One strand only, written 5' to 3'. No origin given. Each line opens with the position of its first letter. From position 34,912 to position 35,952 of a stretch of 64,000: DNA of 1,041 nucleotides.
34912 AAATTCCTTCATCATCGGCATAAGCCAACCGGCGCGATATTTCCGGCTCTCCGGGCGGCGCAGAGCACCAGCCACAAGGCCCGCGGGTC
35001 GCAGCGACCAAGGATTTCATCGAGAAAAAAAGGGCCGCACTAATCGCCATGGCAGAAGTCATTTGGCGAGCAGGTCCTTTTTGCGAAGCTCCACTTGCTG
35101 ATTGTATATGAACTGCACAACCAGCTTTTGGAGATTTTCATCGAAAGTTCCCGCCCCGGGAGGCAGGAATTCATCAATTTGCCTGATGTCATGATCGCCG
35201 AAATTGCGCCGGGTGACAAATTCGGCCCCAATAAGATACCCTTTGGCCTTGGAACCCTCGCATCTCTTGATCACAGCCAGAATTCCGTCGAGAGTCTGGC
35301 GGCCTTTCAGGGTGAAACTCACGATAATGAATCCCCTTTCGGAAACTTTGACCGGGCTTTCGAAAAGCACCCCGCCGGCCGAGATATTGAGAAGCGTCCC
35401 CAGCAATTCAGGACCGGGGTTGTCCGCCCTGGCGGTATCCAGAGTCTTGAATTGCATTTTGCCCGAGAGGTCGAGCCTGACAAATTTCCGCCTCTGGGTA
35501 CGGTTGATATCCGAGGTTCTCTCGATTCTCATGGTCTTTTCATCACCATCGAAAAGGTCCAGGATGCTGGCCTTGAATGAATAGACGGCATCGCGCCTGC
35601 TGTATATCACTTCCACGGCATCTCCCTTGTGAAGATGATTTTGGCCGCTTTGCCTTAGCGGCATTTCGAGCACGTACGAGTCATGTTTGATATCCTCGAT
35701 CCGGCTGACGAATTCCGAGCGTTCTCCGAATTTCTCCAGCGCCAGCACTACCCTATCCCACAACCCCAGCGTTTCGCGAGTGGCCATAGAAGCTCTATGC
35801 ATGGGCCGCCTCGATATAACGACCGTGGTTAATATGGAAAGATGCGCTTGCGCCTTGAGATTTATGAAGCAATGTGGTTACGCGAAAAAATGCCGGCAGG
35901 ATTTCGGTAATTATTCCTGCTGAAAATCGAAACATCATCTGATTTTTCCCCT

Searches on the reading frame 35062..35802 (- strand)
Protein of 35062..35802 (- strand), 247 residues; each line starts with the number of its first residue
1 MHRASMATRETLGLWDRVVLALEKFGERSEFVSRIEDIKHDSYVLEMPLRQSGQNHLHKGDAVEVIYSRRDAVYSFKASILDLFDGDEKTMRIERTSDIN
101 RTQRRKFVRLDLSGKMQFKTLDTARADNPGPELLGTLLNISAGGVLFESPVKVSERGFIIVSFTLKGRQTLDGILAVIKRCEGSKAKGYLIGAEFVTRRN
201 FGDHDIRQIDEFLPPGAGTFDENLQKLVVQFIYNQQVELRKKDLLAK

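Call 69: search_protein_families(library=pfam, proteins=[window:35062-35802:-], max_evalue=0.0001)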
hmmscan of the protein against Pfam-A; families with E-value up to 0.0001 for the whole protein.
window:35062-35802:- (247 aa): 2 families
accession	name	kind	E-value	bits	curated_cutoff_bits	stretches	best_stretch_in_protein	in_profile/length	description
PF12945.12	PilZNR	-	6.4e-10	39.5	23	1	19-91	7-80/85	Flagellar protein YcgR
PF07238.19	PilZ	-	1.7e-07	32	22.5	1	103-197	1-86/102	PilZ domain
